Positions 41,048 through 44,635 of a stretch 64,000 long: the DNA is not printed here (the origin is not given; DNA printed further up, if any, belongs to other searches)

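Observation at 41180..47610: PLD-nuclease/SNF2-helicase fusion coupled to an Eco57I/PglX-type N6-adenine methyltransferase: restriction-modification-like defence module of unusual architecture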

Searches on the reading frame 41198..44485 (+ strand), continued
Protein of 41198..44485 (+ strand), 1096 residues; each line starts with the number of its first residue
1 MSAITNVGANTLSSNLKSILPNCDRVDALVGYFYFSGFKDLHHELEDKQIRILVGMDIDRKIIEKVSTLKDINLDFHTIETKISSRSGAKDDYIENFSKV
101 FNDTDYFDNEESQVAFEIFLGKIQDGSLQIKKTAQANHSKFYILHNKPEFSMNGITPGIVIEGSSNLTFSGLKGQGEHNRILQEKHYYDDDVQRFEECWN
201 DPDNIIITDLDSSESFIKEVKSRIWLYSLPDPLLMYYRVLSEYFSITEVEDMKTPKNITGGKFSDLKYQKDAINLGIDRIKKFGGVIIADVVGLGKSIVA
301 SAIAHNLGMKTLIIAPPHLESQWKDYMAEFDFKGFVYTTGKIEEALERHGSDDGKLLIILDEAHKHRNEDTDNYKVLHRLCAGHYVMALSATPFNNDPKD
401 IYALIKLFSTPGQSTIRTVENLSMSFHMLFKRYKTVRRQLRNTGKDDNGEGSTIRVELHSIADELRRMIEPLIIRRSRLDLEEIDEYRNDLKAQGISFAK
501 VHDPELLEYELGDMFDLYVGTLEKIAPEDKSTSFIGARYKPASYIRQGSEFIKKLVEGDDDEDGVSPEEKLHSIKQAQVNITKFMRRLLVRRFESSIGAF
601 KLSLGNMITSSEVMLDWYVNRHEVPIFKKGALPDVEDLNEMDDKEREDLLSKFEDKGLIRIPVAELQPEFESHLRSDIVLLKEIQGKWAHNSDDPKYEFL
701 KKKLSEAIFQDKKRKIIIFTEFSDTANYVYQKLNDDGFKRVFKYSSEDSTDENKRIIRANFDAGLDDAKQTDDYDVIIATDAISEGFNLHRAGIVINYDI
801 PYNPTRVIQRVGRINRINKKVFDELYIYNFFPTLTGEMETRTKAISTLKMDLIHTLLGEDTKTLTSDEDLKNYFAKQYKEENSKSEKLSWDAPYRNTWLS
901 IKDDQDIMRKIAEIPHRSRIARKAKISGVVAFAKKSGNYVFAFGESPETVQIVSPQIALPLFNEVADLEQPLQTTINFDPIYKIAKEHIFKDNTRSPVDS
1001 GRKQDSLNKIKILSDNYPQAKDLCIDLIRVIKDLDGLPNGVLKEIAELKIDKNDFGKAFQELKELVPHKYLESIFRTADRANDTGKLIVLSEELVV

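Call 88: predict_structure(alignment_id=A3)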
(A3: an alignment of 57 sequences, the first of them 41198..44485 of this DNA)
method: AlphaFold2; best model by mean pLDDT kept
length: 1096 residues; sequences in the alignment: 57
mean_pLDDT: 70.3   pTM: 0.54
mean pLDDT of the five models: 70.3, 68.9, 68.4, 64.1, 61.6
residues with pLDDT >= 90: 43; 70-90: 591; 50-70: 305; < 50: 157
segments of 3 or more residues with pLDDT < 50: 58-83, 166-168, 170-174, 367-370, 393-396, 410-424, 443-450, 560-563, 784-786, 815-820, 830-870, 974-976, 988-1001, 1083-1096
pLDDT, mean of each block of 10 residues (from residue 1): 58 76 84 61 86 63 38 35 60 74 63 82 89 72 86 81 58 55 84 89 84 85 76 86 71 82 79 83 75 68 89 79 81 83 81 76 57 72 81 55 64 37 53 65 47 66 68 70 81 65 65 75 67 77 79 62 58 73 73 76 87 89 73 74 80 75 87 92 87 83 85 81 82 87 74 80 70 84 54 72 58 48 59 43 38 39 40 61 63 84 87 73 64 62 70 74 66 53 48 30 77 86 86 70 81 84 83 70 40 29
secondary structure, 60 per line:
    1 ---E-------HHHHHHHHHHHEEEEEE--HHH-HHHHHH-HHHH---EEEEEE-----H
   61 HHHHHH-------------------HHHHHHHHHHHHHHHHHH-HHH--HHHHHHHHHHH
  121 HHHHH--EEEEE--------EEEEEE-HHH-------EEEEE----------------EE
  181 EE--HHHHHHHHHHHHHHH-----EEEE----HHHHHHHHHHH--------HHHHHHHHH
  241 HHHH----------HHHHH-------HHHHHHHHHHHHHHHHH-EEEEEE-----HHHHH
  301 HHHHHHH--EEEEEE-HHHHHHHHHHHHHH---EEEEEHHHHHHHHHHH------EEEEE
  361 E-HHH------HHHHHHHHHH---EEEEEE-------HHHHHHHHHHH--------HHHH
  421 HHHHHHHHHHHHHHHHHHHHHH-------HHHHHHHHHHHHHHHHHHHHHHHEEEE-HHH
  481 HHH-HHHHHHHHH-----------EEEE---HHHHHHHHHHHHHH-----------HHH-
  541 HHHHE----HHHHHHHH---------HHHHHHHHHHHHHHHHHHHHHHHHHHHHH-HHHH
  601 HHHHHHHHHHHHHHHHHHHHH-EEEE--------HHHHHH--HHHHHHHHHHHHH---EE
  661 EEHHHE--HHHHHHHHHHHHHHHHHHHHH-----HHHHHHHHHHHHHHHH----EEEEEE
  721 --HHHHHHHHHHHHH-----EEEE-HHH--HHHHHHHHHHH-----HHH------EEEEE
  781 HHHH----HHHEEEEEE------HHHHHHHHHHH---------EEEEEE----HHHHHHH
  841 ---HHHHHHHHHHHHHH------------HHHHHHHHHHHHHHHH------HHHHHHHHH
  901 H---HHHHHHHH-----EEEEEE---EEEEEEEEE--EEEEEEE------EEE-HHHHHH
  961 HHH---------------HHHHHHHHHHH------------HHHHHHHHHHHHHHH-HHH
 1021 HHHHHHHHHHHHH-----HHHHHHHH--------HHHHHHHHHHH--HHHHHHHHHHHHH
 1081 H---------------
elements in order (helices of 4 or more, strands of 3 or more residues): H12-22 E23-28 H35-40 H42-45 E49-54 H60-66 H86-103 H110-125 E128-132 E141-146 E158-162 E179-182 H185-199 E205-208 H213-223 H232-244 H255-259 H267-283 E285-290 H296-307 E310-315 H317-330 E334-338 H339-349 E356-361 H372-381 E385-390 H398-408 H417-442 H450-472 E473-476 H478-483 H485-493 E505-508 H512-525 H541-544 H550-557 H567-595 H597-621 E623-626 H635-640 H643-655 E659-662 H669-689 H695-710 E715-720 H723-735 E741-744 H751-761 E776-780 H781-784 E792-797 H804-814 E824-829 H834-840 H844-857 H870-885 H892-901 H905-912 E918-923 E927-935 E938-944 E951-953 H955-963 H979-989 H1002-1016 H1018-1033 H1039-1046 H1055-1065 H1068-1081

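Call 90: fold_search(model_id=the predicted structure, library=pdb)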
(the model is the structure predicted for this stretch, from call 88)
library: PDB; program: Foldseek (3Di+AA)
matches with E <= 10: 1138; with E <= 0.001: 276
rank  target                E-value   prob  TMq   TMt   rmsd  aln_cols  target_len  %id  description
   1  8spg                  4.5e-13  1.00  0.29  0.36  19.2       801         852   14  Crystal structure of N-terminally truncated Escherichia coli RapA in complex with MgADP (released 2024-07-03)
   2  5jxr_A                1.3e-12  1.00  0.15  0.26  26.9       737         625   13  Crystal structure of MtISWI (released 2016-12-07)
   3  9gd3_W                1.3e-12  1.00  0.29  0.36  30.8       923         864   14  Structure of a mononucleosome bound by one copy of Chd1 with the DBD on the exit-side DNA. (released 2024-09-18)
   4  7zke_E                2.5e-12  1.00  0.30  0.21  15.7       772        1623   15  Mot1:TBP:DNA - pre-hydrolysis state (released 2023-04-26)
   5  9jao_C                5.7e-12  1.00  0.30  0.50  17.3       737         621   18  The structure of SMARCAD1 bound to the hexasome in the presence of ADP-BeFx (released 2025-04-30)
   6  9n6k_K                5.7e-12  1.00  0.28  0.31  33.9      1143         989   14  2.88 A S.cerevisiae Chd1[L886G/L889G/L891G]-nucleosome 2:1 complex with DNA-binding domain (released 2025-06-11)
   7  8qyv_M                6.0e-12  1.00  0.26  0.39  36.0       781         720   14  SWR1-hexasome complex (released 2024-10-02)
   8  9ca7_A                7.1e-12  1.00  0.25  0.36  35.9       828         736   15  Cryo-EM structure of human SRCAP-nucleosome complex in the fully-engaged state (composite structure) (released 2025-06-18)
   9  6bog_A                8.5e-12  1.00  0.27  0.30  25.0       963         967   13  Crystal structure of RapA, a Swi2/Snf2 protein that recycles RNA polymerase during transcription (released 2017-12-13)
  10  7vdv_A                1.2e-11  1.00  0.29  0.38  21.6       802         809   13  The overall structure of human chromatin remodeling PBAF-nucleosome complex (released 2022-05-18)
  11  7vdt_A                1.3e-11  1.00  0.28  0.46  18.4       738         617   14  The motor-nucleosome module of human chromatin remodeling PBAF-nucleosome complex (released 2022-05-18)
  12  9bz0_b                2.2e-11  1.00  0.30  0.49  16.7       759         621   14  Structure of an STK19-containing TC-NER complex (released 2024-12-25)
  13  8t0l_F                2.2e-11  1.00  0.29  0.32  19.8       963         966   14  E. coli Sw2/Snf2 ATPase RapA bound to both ADP-AlF3 and reconstituted E. coli RNA polymerase post-termination complex  (released 2025-04-02)
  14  8so8                  2.3e-11  1.00  0.28  0.34  19.5       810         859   14  Crystal structure of an N-terminally truncated variant of Escherichia coli RapA (released 2024-07-03)
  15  9rl4_I                2.5e-11  1.00  0.27  0.37  27.3       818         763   13  Structure of BAF in complex with OCT4-SOX2-bound nucleosome - SHL-6 (released 2026-02-11)
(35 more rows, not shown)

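Call 94: search_dna_similar(query=window:41198-44485:+, collection=plasmids, mode=protein, max_evalue=1e-30, max_rows=30)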
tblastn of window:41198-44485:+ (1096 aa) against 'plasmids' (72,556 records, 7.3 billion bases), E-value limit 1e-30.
Records with a match: 37; places in all: 37; records where one place covers at least 80% of the query: 9.
Best place of each record, by identity: <60% 37.
By first word of the organism name: Acinetobacter 7; Enterococcus 5; Rhodococcus 3; Nostoc 3; Prevotella 2; Paenarthrobacter 2; Latilactobacillus 2; Parabacteroides 1; Allomeiothermus 1; Thermus 1; and 10 more.
By predicted mobility (MOB-suite, as given by PLSDB): non-mobilizable 23; conjugative 11; mobilizable 3.
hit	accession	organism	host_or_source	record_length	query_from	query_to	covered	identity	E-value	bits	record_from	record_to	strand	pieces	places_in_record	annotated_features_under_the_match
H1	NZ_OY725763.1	Parabacteroides distasonis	-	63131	12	1094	99%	43.1%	0e+0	859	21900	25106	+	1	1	SNF2-related protein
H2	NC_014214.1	Allomeiothermus silvanus DSM 9946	hot spring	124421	1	1092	100%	30.1%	3e-128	440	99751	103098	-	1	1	helicase-related protein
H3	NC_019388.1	Thermus oshimai JL-2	-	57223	4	1061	97%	30.6%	2e-122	423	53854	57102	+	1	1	helicase-related protein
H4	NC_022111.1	Prevotella sp. oral taxon 299 str. F0039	Homo sapiens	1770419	5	923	84%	30.2%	1e-98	352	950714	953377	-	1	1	none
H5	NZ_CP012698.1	Microbacterium sp. No. 7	whole organism,activated sludge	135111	12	1010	91%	24.6%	2e-47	193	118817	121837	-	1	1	helicase-related protein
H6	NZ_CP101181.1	Paenarthrobacter ureafaciens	mixed culture,soil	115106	22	971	87%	24.9%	4e-44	183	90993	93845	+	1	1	helicase-related protein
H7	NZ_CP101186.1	Paenarthrobacter ureafaciens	mixed culture,soil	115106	22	971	87%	24.9%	4e-44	183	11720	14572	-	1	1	helicase-related protein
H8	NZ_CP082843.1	Prevotella nigrescens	-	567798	109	868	69%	29.7%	7e-68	258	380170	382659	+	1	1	helicase-related protein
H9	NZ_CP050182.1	Rhodococcus pyridinivorans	bacterial pure culture,Soil sample from ...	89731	9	946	86%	24.0%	1e-40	172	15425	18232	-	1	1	helicase-related protein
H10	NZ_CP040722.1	Rhodococcus pyridinivorans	prokaryote,Quinoline-degrading ...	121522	6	946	86%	23.3%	7e-39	166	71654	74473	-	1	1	helicase-related protein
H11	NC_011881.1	Pseudarthrobacter chlorophenolicus A6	-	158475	6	828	75%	26.0%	6e-46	189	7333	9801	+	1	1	helicase-related protein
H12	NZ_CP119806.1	Halorussus lipolyticus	cell culture,coastal saline-alkali land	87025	12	833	75%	25.2%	5e-40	170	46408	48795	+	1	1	helicase-related protein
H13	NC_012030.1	Halorubrum lacusprofundi ATCC 49239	-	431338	4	832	76%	24.6%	6e-42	176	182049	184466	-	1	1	helicase-related protein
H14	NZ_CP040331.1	Natrinema versiforme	-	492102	12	833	75%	24.4%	2e-35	155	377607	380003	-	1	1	helicase-related protein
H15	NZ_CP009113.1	Rhodococcus opacus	soil sample, Enrichment culture with ...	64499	12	831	75%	24.4%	1e-32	146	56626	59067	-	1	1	helicase-related protein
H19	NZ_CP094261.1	Acinetobacter indicus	mixed culture,porcine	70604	131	835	64%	25.6%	8e-33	146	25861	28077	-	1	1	helicase-related protein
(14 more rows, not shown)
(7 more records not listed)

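Call 95: search_dna_similar(query=window:41198-44485:+, collection=phages, mode=protein, max_evalue=1e-30, max_rows=20)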
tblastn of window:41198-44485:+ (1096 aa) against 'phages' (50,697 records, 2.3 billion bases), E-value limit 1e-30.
Records with a match: 1; places in all: 2; records where one place covers at least 80% of the query: 0.
Best place of each record, by identity: <60% 1.
By first word of the organism name: Erysipelothrix 1.
By host as written in the record: Erysipelothrix rhusiopathiae ZJ 1.
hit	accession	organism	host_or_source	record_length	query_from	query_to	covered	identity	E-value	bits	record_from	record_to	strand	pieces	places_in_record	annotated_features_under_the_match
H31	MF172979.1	Erysipelothrix phage phi1605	Erysipelothrix rhusiopathiae ZJ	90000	143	882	68%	26.6%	5e-39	165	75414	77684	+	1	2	DEAD/DEAH box helicase-like protein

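Call 96: get_annotated_region(hit=H1, flank=7000)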
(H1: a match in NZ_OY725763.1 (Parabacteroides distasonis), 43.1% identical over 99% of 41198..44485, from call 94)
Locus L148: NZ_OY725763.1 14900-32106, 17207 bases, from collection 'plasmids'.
description: Parabacteroides distasonis strain Parabacteroides distasonis TSDC17.2-1.1 plasmid 18, complete sequence
organism: Parabacteroides distasonis (NCBI taxid 823)
taxonomy: Bacteria; Bacteroidota; Bacteroidia; Bacteroidales; Tannerellaceae; Parabacteroides; Parabacteroides distasonis
host: -; source: -; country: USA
typing (MOB-suite, as given by PLSDB): non-mobilizable
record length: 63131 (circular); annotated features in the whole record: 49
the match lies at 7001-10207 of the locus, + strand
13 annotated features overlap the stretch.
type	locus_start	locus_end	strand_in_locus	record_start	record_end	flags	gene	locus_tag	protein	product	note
CDS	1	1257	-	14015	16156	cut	-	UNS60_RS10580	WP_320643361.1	TonB-dependent receptor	-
CDS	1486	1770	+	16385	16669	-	-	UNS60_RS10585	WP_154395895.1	hypothetical protein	-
CDS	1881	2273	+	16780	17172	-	-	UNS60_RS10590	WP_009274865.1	transcriptional repressor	GO:0006355 - regulation of DNA-templated transcription [Evidence IEA]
CDS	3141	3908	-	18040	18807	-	-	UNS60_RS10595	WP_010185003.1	metallophosphoesterase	-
CDS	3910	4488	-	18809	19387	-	-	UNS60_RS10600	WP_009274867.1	metallophosphoesterase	-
CDS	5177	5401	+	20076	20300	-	-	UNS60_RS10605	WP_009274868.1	helix-turn-helix transcriptional regulator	-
CDS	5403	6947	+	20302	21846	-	-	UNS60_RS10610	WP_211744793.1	RNA-binding domain-containing protein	-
CDS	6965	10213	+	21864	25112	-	-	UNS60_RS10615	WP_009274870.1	SNF2-related protein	-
CDS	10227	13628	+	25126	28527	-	-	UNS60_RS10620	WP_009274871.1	N-6 DNA methylase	GO:0006304 - DNA modification [Evidence IEA]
CDS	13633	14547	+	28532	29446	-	-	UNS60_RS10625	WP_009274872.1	hypothetical protein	-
CDS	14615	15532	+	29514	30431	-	-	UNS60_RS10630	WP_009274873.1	toll/interleukin-1 receptor domain-containing protein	GO:0007165 - signal transduction [Evidence IEA]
CDS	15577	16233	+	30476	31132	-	-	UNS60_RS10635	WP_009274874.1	hypothetical protein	-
CDS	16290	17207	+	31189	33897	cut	-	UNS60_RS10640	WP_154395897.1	AAA domain-containing protein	-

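Call 97: get_annotated_region(hit=H2, flank=7000)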
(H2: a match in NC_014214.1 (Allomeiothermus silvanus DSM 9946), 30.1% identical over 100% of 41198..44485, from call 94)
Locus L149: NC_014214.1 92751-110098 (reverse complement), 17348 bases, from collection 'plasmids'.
description: Allomeiothermus silvanus DSM 9946 plasmid pMESIL02, complete sequence
organism: Allomeiothermus silvanus DSM 9946 (NCBI taxid 526227)
taxonomy: Bacteria; Deinococcota; Deinococci; Thermales; Thermaceae; Allomeiothermus; Allomeiothermus silvanus; Allomeiothermus silvanus DSM 9946
host: -; source: hot spring; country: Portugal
typing (MOB-suite, as given by PLSDB): non-mobilizable; replicon rep_cluster_1813; mating-pair formation MPF_T
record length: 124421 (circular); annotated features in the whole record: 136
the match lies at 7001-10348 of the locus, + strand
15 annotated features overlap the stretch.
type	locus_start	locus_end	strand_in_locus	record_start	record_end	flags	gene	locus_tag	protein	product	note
CDS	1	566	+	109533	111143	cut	-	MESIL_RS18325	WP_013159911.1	zinc ribbon domain-containing protein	-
CDS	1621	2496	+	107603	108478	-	-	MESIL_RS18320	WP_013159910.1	DNA adenine methylase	-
CDS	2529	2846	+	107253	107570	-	-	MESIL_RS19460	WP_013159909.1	hypothetical protein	-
CDS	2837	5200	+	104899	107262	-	-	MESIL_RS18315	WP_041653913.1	DNA methyltransferase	-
CDS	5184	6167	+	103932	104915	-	-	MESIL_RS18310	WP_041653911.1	hypothetical protein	-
CDS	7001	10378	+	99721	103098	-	-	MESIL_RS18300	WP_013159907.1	helicase-related protein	-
CDS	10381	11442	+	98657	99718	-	-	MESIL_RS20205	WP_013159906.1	hypothetical protein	-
CDS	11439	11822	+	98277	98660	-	-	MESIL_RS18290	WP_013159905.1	hypothetical protein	-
CDS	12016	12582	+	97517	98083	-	-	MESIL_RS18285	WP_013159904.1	hypothetical protein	-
CDS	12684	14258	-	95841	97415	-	-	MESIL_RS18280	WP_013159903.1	DEAD/DEAH box helicase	-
CDS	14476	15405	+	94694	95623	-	-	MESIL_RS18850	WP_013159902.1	site-specific integrase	GO:0015074 - DNA integration [Evidence IEA]; GO:0006310 - DNA recombination [Evidence IEA]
CDS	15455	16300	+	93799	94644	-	-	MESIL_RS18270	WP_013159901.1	DUF1385 domain-containing protein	-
CDS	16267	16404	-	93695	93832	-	-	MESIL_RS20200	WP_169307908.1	hypothetical protein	-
CDS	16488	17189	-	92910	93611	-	-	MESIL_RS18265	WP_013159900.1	hypothetical protein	-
CDS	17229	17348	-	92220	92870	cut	-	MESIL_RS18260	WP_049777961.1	DNA polymerase III subunit beta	GO:0006260 - DNA replication [Evidence IEA]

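Call 98: get_annotated_region(hit=H3, flank=7000)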
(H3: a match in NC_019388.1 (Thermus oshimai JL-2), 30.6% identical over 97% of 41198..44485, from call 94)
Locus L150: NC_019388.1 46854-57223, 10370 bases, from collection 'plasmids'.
description: Thermus oshimai JL-2 plasmid pTHEOS02, complete sequence
organism: Thermus oshimai JL-2 (NCBI taxid 751945)
taxonomy: Bacteria; Deinococcota; Deinococci; Thermales; Thermaceae; Thermus; Thermus oshimai; Thermus oshimai JL-2
host: -; source: -; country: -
typing (MOB-suite, as given by PLSDB): non-mobilizable; replicon rep_cluster_1113,rep_cluster_1779
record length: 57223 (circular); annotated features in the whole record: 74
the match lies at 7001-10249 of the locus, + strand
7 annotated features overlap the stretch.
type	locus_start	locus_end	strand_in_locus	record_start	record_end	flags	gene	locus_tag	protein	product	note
CDS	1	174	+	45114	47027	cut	-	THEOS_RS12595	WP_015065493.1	S8 family serine peptidase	GO:0006508 - proteolysis [Evidence IEA]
CDS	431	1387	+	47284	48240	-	-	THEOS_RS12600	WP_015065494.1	tyrosine-type recombinase/integrase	GO:0015074 - DNA integration [Evidence IEA]; GO:0006310 - DNA recombination [Evidence IEA]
CDS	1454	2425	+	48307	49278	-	-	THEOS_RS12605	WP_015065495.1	AAA family ATPase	-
CDS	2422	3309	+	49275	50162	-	-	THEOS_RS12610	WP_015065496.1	ParB/RepB/Spo0J family partition protein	GO:0007059 - chromosome segregation [Evidence IEA]; GO:0000910 - cytokinesis [Evidence IEA]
CDS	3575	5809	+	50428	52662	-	-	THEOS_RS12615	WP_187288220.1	DNA methyltransferase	-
CDS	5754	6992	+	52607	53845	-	-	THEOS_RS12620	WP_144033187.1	hypothetical protein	-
CDS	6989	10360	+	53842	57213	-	-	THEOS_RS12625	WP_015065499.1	helicase-related protein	-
